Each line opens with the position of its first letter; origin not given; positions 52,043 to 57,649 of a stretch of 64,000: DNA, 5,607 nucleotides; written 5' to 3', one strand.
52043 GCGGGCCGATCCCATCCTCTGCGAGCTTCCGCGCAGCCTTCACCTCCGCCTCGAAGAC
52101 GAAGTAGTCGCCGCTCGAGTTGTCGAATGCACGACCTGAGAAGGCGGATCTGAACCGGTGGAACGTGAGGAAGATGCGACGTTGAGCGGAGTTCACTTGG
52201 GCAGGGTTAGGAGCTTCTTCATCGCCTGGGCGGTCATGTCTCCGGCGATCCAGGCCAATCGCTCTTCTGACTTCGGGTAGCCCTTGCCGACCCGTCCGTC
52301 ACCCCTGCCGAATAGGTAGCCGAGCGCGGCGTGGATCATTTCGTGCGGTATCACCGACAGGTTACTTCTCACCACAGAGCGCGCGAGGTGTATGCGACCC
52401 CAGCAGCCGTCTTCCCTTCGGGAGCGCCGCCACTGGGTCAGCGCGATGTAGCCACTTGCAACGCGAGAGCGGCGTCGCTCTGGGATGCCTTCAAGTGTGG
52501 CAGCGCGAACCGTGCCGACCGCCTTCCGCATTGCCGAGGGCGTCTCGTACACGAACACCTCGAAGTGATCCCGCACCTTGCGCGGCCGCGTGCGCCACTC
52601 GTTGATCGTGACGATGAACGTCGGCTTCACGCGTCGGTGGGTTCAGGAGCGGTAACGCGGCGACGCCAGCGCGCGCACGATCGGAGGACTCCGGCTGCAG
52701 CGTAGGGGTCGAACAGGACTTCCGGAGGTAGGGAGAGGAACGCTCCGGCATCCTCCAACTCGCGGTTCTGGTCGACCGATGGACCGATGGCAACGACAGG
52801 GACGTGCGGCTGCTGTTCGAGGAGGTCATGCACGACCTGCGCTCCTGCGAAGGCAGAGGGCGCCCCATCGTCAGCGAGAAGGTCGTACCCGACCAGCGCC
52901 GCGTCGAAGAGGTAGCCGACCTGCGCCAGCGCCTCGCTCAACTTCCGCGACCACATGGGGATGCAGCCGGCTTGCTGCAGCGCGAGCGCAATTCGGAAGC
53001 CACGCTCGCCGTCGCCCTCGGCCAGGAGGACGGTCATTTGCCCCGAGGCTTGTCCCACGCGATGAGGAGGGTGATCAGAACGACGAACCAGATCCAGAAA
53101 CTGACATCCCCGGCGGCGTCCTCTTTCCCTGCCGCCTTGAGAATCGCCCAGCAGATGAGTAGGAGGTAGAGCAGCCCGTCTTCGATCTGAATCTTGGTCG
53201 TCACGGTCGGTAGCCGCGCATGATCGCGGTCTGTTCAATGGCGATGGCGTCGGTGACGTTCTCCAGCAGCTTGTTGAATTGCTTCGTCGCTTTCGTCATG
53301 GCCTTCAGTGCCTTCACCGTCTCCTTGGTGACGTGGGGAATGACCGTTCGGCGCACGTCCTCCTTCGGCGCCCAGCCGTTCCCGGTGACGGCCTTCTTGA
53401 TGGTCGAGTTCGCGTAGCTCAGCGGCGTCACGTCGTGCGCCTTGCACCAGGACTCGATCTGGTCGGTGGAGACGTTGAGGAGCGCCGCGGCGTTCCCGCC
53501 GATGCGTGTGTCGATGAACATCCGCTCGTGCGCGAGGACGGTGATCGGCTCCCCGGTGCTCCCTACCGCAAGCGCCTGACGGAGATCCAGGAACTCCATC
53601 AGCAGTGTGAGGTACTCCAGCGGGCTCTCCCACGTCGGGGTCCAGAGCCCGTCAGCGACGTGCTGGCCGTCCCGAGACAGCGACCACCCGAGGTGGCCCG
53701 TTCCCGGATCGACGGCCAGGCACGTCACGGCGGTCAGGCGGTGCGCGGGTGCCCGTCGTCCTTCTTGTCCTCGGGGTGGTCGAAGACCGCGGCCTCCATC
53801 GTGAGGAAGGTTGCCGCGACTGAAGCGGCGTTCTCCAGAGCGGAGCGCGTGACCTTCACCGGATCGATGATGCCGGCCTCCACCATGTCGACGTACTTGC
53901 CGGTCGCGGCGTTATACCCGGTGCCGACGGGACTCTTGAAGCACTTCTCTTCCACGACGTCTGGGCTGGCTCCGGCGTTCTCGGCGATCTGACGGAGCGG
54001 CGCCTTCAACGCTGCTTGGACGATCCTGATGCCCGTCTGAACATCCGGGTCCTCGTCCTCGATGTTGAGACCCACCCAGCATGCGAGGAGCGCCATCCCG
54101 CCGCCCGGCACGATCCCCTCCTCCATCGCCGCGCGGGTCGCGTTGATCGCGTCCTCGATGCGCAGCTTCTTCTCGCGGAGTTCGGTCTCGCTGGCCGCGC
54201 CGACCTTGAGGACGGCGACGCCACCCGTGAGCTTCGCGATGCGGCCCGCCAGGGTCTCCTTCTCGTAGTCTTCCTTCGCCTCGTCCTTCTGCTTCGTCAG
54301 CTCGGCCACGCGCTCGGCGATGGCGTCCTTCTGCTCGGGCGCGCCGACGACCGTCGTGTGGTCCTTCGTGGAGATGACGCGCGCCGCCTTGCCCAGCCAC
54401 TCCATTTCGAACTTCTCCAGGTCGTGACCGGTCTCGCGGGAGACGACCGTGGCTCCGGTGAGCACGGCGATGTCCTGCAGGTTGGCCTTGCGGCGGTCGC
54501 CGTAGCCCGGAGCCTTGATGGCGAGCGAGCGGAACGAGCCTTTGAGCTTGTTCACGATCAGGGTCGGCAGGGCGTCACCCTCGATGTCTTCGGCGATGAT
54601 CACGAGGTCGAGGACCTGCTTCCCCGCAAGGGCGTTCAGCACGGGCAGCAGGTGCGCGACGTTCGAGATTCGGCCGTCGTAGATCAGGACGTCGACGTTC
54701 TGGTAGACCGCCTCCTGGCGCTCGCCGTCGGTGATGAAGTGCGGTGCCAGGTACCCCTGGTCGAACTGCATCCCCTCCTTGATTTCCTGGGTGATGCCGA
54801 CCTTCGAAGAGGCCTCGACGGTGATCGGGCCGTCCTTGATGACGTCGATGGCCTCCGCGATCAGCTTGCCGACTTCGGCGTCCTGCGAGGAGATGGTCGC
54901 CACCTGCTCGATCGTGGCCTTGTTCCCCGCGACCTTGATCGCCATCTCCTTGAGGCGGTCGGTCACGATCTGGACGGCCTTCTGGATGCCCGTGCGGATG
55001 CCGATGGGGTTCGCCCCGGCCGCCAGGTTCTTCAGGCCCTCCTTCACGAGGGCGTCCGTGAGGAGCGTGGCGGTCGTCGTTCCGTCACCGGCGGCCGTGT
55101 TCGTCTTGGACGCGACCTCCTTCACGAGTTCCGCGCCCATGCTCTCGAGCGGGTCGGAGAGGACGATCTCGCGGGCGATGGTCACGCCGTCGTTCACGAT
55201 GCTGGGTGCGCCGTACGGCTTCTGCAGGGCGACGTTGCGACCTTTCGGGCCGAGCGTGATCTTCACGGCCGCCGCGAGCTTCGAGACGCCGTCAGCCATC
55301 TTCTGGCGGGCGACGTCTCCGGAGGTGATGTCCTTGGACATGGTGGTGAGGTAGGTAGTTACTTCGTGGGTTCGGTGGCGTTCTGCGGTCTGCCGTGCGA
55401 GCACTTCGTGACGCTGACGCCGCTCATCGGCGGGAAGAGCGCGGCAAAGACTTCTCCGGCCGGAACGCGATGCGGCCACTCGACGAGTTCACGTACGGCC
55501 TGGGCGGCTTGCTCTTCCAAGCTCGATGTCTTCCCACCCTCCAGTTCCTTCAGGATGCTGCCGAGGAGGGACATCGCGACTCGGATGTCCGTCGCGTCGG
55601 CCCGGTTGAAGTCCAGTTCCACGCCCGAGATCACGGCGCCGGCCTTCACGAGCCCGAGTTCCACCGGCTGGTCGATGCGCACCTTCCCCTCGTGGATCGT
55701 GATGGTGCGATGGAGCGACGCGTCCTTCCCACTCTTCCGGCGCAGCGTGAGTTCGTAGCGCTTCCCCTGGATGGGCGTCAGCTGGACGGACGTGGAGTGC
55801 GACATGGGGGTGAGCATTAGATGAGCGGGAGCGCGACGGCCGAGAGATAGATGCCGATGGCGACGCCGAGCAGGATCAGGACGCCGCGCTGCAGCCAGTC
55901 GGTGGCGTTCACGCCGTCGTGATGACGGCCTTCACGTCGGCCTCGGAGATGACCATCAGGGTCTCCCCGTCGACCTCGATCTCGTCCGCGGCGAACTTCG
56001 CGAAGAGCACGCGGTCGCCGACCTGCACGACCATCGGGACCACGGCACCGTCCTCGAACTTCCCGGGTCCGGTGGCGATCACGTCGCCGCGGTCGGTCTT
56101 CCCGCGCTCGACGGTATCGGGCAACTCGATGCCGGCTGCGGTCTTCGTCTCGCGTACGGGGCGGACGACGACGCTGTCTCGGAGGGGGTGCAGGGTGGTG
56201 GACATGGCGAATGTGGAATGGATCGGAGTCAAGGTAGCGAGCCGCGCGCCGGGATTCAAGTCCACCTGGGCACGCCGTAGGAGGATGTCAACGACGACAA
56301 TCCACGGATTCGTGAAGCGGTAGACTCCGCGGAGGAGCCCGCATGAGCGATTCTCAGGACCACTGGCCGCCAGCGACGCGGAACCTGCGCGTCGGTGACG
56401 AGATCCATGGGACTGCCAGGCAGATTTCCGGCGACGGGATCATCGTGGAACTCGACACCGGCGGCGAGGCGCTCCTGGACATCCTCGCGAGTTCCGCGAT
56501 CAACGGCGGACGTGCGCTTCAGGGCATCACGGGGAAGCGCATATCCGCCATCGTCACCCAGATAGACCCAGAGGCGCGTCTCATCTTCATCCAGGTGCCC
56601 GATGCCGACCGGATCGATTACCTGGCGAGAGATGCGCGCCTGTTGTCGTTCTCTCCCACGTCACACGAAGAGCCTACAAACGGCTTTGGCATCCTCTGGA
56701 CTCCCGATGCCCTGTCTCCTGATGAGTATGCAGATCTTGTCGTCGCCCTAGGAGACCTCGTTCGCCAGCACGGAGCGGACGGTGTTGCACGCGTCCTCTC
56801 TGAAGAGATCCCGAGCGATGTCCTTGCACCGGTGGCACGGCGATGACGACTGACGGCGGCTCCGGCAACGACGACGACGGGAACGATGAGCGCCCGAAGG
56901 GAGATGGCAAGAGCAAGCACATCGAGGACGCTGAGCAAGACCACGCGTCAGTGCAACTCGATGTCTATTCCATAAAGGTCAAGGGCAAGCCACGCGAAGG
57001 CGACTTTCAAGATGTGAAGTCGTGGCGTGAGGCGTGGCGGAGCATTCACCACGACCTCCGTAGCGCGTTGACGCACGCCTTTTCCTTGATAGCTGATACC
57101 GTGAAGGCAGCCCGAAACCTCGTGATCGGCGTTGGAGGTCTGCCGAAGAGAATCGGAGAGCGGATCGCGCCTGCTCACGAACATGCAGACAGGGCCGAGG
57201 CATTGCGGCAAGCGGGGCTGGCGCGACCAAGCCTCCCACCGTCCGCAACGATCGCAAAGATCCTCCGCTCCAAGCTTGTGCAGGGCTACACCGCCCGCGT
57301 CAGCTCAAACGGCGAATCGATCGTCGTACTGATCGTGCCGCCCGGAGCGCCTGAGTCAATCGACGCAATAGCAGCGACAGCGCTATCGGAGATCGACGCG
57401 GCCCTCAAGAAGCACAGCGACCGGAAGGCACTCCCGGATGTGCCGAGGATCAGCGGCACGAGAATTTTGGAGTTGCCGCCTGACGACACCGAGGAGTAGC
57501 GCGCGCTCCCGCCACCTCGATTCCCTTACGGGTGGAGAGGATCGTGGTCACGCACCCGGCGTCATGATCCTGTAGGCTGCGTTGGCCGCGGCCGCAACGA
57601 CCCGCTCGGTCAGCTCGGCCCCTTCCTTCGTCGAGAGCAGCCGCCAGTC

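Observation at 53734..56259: A conventional siphophage carrying both GroES and a bacterial-type GroEL in an interrupted operon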

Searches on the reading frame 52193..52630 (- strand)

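Call 5: search_protein_families(library=pfam, proteins=[window:52193-52630:-], max_evalue=0.01)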
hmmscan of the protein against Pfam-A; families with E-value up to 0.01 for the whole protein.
window:52193-52630:- (145 aa): 1 family
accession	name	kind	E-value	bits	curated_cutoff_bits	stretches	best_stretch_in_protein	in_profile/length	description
PF10263.15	SprT-like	-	0.009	16.3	25.6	0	80-109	46-80/108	SprT-like family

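Call 6: search_protein_families(library=phrogs, proteins=[window:52193-52630:-], max_evalue=0.01)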
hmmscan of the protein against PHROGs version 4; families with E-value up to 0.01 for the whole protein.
window:52193-52630:- (145 aa): 0 families

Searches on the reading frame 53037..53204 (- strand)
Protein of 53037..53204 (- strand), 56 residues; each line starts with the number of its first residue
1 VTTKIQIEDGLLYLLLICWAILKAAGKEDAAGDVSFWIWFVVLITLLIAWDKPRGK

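Call 88: search_protein_families(library=pfam, proteins=[window:53037-53204:-], max_evalue=10)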
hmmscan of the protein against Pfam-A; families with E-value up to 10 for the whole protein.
window:53037-53204:- (56 aa): 2 families
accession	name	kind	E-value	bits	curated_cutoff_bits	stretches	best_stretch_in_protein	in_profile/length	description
PF06683.16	DUF1184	-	0.18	11.8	25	1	7-54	48-94/203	Protein of unknown function (DUF1184)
PF02723.19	CoV_E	-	0.26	11.9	32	0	34-48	12-26/75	Coronavirus small envelope protein E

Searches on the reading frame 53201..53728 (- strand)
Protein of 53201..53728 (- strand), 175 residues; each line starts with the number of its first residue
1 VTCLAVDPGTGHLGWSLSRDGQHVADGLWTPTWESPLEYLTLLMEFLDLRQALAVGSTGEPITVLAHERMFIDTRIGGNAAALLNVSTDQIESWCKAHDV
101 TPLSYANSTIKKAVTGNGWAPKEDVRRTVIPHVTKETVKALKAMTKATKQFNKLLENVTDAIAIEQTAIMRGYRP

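Call 5: search_protein_families(library=pfam, proteins=[window:53201-53728:-], max_evalue=0.01)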
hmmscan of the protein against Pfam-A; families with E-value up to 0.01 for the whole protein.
window:53201-53728:- (175 aa): 1 family
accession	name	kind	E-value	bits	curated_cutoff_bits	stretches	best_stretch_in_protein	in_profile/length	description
PF02075.23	RuvC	-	0.001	19.4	22.2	1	103-129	97-123/148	Crossover junction endodeoxyribonuclease RuvC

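Call 6: search_protein_families(library=phrogs, proteins=[window:53201-53728:-], max_evalue=0.01)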
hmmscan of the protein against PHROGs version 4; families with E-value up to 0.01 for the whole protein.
window:53201-53728:- (175 aa): 1 family
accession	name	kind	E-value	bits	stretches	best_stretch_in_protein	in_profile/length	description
phrog_159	-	DNA, RNA and nucleotide metabolism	1.1e-11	45.3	1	1-164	88-242/330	RuvC-like Holliday junction resolvase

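Call 37: find_homologous_proteins(query=window:53201-53728:-, max_evalue=0.00001)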
Query window:53201-53728:- (175 aa): 4 proteins with E <= 0.00001 among 37 candidates. Only proteins of 96 to 307 residues were searched: fused or split forms outside these lengths cannot appear, so this answer is no evidence that the protein stands alone or is whole; find_related_loci, which searches DNA, has no such limit.
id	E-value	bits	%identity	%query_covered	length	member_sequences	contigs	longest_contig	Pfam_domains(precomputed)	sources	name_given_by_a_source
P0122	7.9e-111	386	98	100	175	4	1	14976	-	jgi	-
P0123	2.1e-37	147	48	100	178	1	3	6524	PF02075.24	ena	-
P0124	4.0e-6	45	30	95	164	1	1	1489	PF02075.24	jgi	jgi:crossover junction endodeoxyribonuclease RuvC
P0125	4.2e-6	45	36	66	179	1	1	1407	PF02075.24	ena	-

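Call 38: find_encoding_contigs(protein=P0123, flank=10000, max_places=4)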
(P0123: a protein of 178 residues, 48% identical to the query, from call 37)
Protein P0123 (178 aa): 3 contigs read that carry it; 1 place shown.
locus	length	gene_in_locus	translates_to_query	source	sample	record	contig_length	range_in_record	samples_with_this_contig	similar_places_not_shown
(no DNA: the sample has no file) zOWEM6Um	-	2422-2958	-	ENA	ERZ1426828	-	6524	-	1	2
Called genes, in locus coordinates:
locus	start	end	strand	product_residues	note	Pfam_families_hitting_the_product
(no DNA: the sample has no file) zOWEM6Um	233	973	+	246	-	PF10127:RlaP (weak), PF03118:RNA_pol_A_CTD, PF14520:HHH_5 (weak)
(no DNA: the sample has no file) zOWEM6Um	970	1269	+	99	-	-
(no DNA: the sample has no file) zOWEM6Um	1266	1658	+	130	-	-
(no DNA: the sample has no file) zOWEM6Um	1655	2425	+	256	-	-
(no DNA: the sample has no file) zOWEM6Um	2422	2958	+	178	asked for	PF02075:RuvC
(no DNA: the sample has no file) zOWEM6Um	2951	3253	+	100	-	-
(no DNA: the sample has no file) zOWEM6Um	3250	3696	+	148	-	-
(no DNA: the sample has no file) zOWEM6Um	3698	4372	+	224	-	-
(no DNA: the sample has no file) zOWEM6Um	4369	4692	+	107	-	PF09152:DUF1937, PF14359:DUF4406, PF24963:DUF7768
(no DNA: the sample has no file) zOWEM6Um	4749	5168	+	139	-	-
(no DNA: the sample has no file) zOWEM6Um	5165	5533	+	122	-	-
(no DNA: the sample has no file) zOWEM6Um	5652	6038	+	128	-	PF00436:SSB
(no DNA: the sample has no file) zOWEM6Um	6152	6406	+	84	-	-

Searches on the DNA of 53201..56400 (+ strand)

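Call 10: search_dna_similar(query=window:53201-56400:+, collection=phages, mode=near, max_rows=20)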
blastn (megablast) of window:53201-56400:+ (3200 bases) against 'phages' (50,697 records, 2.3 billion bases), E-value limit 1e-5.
No match.

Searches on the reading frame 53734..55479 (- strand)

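Call 5: search_protein_families(library=pfam, proteins=[window:53734-55479:-], max_evalue=0.01)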
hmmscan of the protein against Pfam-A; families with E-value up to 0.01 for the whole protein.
window:53734-55479:- (581 aa): 1 family
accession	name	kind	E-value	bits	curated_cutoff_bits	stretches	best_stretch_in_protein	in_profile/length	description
PF00118.29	Cpn60_TCP1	-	4.5e-67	227.3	34.3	1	68-565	1-486/490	TCP-1/cpn60 chaperonin family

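Call 6: search_protein_families(library=phrogs, proteins=[window:53734-55479:-], max_evalue=0.01)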
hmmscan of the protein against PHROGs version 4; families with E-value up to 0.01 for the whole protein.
window:53734-55479:- (581 aa): 1 family
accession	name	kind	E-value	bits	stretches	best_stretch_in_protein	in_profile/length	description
phrog_5725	-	other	2.4e-147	492.8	1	46-571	2-537/540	chaperonin groEL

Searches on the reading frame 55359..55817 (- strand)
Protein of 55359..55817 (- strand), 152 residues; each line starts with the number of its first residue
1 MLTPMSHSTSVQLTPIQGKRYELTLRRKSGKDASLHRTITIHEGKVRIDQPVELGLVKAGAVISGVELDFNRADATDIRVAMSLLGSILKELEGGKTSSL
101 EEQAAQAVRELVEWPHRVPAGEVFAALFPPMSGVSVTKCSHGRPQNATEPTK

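Call 5: search_protein_families(library=pfam, proteins=[window:55359-55817:-], max_evalue=0.01)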
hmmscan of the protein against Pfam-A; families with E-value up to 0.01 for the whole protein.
window:55359-55817:- (152 aa): 0 families

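Call 6: search_protein_families(library=phrogs, proteins=[window:55359-55817:-], max_evalue=0.01)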
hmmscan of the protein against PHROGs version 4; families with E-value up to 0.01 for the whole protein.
window:55359-55817:- (152 aa): 0 families

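Call 23: find_related_loci(query=window:55359-55817:-, collection=viral_contigs, flank=6000)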
Query window:55359-55817:- (152 aa) in viral_contigs; peptide patterns used: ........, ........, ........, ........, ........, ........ (x = any residue, [..] = any of these).
28 stretches matched a pattern, but none encodes a relative of the query by tblastn (E <= 1e-3).

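Call 25: find_homologous_proteins(query=window:55359-55817:-, max_evalue=0.01)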
Query window:55359-55817:- (152 aa): 1 proteins with E <= 0.01 among 31 candidates. Only proteins of 83 to 266 residues were searched: fused or split forms outside these lengths cannot appear, so this answer is no evidence that the protein stands alone or is whole; find_related_loci, which searches DNA, has no such limit.
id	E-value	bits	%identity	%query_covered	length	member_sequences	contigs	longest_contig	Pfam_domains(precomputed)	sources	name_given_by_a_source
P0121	1.8e-92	325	100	100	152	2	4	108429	-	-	-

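Call 33: predict_structure(protein=P0121)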
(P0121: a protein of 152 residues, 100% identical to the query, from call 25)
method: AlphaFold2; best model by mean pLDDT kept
length: 152 residues; sequences in the alignment: 1
mean_pLDDT: 48.2   pTM: 0.36
mean pLDDT of the five models: 48.2, 43.2, 42.2, 41.7, 40.3
residues with pLDDT >= 90: 0; 70-90: 0; 50-70: 81; < 50: 71
segments of 3 or more residues with pLDDT < 50: 1-8, 28-36, 53-65, 114-118, 127-152
pLDDT, mean of each block of 10 residues (from residue 1): 40 55 54 51 58 40 49 56 59 52 52 48 48 29 35 44
secondary structure, 60 per line:
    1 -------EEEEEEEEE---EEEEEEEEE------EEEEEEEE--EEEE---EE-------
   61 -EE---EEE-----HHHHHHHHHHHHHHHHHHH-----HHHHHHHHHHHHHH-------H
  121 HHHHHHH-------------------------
elements in order: E8-16 E20-28 E35-42 E45-48 E67-69 H75-93 H99-112 H120-127

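Call 40: search_protein_representatives(protein=P0121)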
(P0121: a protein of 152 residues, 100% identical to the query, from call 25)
Query: 152 residues. Proteins with E-value up to 0.001 (for the whole library): 8; up to 1e-10: 2; up to 1e-30: 1. The best 8 are listed.
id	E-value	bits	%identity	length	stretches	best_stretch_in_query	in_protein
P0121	5.8e-93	324.7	100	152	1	1-152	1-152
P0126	1.9e-21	92.9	29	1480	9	80-122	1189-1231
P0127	2.5e-09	53.7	27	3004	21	38-95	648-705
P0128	2.9e-06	43.8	31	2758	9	39-95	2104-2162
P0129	1.9e-05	41.1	25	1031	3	9-62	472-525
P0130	5.0e-04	36.5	27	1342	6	37-91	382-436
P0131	8.9e-04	35.7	29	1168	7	20-58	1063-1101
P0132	9.9e-04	35.6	33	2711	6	37-97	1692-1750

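Call 42: search_protein_families(library=pfam, proteins=[P0126, P0127, P0129], max_evalue=0.001)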
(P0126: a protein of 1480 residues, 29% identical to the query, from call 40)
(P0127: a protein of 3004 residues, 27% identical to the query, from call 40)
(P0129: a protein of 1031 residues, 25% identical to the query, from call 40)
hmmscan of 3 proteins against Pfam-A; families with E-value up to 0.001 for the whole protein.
P0126 (1480 aa): 1 family
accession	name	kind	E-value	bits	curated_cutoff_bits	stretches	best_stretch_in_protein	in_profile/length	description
PF12766.13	Pyridox_oxase_2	-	1.8e-15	57.7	26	0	151-176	74-99/100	Pyridoxamine 5'-phosphate oxidase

P0127 (3004 aa): 2 families
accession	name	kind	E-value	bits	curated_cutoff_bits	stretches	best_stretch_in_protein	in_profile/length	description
PF12951.13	PATR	-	0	1103.7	27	31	836-865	1-30/30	Passenger-associated-transport-repeat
PF17892.7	Cadherin_5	-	2.3e-29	101.5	26.5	0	821-859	38-78/98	Cadherin-like domain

P0129 (1031 aa): 5 families
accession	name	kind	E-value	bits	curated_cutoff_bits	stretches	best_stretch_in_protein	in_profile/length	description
PF19081.6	Ig_7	-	8.3e-09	36.1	27.3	0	719-788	3-82/84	Ig-like domain CHU_C associated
PF06229.18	FRG1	-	1.3e-07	32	27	1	91-160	37-103/189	FRG1-like domain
PF25490.1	DUF7910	-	1.5e-07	32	35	1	49-150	7-114/140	Domain of unknown function (DUF7910)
PF06268.19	Fascin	-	3.5e-07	30.8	23.1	0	53-126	37-106/108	Fascin domain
PF07634.16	RtxA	-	6.3e-06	26.6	20.8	0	338-350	1-13/18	RtxA repeat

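Call 88: search_protein_families(library=pfam, proteins=[P0121], max_evalue=10)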
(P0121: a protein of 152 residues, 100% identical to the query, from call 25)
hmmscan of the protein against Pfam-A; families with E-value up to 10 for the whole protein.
P0121 (152 aa): 0 families

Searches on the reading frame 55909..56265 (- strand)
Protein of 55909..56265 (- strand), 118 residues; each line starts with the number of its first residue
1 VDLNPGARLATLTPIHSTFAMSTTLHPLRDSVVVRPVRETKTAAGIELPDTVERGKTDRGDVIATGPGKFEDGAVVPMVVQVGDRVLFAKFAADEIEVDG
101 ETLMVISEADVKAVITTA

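Call 5: search_protein_families(library=pfam, proteins=[window:55909-56265:-], max_evalue=0.01)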
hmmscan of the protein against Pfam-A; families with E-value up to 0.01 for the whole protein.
window:55909-56265:- (118 aa): 1 family
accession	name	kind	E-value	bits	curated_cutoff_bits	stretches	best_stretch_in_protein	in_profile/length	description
PF00166.26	Cpn10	-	3e-21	75.7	21.1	1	25-115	2-93/93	Chaperonin 10 Kd subunit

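Call 6: search_protein_families(library=phrogs, proteins=[window:55909-56265:-], max_evalue=0.01)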
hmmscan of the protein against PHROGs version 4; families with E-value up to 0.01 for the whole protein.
window:55909-56265:- (118 aa): 1 family
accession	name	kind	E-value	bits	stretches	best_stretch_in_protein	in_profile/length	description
phrog_3188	-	other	1.4e-15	57.8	1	25-115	3-94/96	co-chaperonin GroES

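Call 31: search_dna_similar(query=window:55909-56205:-, collection=phages, mode=protein, max_rows=60, max_evalue=0.001)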
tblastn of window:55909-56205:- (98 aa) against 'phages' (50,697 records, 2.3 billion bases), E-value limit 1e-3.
Records with a match: 19; places in all: 19; records where one place covers at least 80% of the query: 15.
Best place of each record, by identity: <60% 19.
By first word of the organism name: Bacteriophage 5; Acinetobacter 2; Enterococcus 2; Listeria 2; Bacillus 2; Achromobacter 2; Burkholderia 2; Xanthomonas 1; Staphylococcus 1.
By host as written in the record: - 8; Listeria monocytogenes 2; Bacillus thuringiensis 2; Achromobacter animicus 2; Burkholderia cenocepacia 2; Xanthomonas campestris pv. campestris strain Ram 3-1 1; Enterococcus faecalis 1; Staphylococcus aureus 1.
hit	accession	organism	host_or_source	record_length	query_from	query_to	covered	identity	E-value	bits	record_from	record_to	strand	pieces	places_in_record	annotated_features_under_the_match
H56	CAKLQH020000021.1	Acinetobacter phage MD-2021a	not known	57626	3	95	95%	43.6%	1e-15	76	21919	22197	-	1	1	groS: 10 kDa chaperonin (Protein Cpn10) (groES protein)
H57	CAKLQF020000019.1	Acinetobacter phage MD-2021a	not known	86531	3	95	95%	43.6%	1e-15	76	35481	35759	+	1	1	groS: 10 kDa chaperonin (Protein Cpn10) (groES protein)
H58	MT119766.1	Xanthomonas phage PBR31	Xanthomonas campestris pv. campestris ...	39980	1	95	97%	39.2%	7e-10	59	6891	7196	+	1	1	co-chaperonin GroES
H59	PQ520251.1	Enterococcus phage IME_EF3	-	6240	5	93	91%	40.7%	9e-11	62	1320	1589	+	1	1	record has no annotation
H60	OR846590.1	Enterococcus phage Efs 1-1-1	Enterococcus faecalis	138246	5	93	91%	40.7%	9e-11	62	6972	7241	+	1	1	record has no annotation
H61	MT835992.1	Bacteriophage sp.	human fecal samples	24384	5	95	93%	38.0%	2e-11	64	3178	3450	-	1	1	record has no annotation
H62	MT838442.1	Bacteriophage sp.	human fecal samples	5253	5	91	89%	39.8%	5e-9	57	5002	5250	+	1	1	record has no annotation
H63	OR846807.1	Listeria phage LM 4-11-1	Listeria monocytogenes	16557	3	94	94%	37.2%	2e-10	61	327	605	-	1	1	record has no annotation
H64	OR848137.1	Listeria phage LM 4-14-1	Listeria monocytogenes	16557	3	94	94%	37.2%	2e-10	61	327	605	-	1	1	record has no annotation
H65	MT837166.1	Bacteriophage sp.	human fecal samples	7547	2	95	96%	35.8%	8e-12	65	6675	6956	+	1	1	record has no annotation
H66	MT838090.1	Bacteriophage sp.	human fecal samples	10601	5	95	93%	37.0%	4e-11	63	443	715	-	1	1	record has no annotation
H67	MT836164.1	Bacteriophage sp.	human fecal samples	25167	7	95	91%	37.8%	6e-10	60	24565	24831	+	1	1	record has no annotation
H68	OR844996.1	Staphylococcus phage SA 1306 Kay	Staphylococcus aureus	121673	5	95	93%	36.6%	2e-9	58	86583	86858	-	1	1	record has no annotation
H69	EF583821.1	Bacillus phage 0305phi8-36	Bacillus thuringiensis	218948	22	96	77%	42.1%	5e-7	51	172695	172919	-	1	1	ORF041: GroES | ORF040: hypothetical protein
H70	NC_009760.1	Bacillus phage 0305phi8-36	Bacillus thuringiensis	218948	22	96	77%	42.1%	5e-7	51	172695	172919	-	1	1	ORF041: co-chaperonin GroES | ORF040: hypothetical protein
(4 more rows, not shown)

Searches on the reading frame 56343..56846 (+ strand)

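Call 13: search_protein_families(library=pfam, proteins=[window:56343-56846:+], max_evalue=0.001)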
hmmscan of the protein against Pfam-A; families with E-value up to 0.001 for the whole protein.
window:56343-56846:+ (167 aa): 0 families

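Call 88: search_protein_families(library=pfam, proteins=[window:56343-56843:+], max_evalue=10)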
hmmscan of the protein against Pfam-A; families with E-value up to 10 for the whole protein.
window:56343-56843:+ (167 aa): 1 family
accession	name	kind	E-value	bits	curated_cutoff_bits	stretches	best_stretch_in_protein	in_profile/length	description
PF00575.29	S1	-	0.15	12.9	22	1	16-45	3-32/74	S1 RNA binding domain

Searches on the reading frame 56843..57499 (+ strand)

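Call 13: search_protein_families(library=pfam, proteins=[window:56843-57499:+], max_evalue=0.001)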
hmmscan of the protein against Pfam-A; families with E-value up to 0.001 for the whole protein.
window:56843-57499:+ (218 aa): 0 families

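Call 88: search_protein_families(library=pfam, proteins=[window:56843-57496:+], max_evalue=10)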
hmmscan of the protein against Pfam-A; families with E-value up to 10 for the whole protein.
window:56843-57496:+ (218 aa): 2 families
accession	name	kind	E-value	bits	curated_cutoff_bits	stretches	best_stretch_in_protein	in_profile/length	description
PF01249.23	Ribosomal_S21e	-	0.096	13.3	25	1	32-52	27-46/79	Ribosomal protein S21e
PF18791.7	Transp_inhibit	-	0.12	12.3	33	1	41-56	3-18/47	Transport inhibitor response 1 protein domain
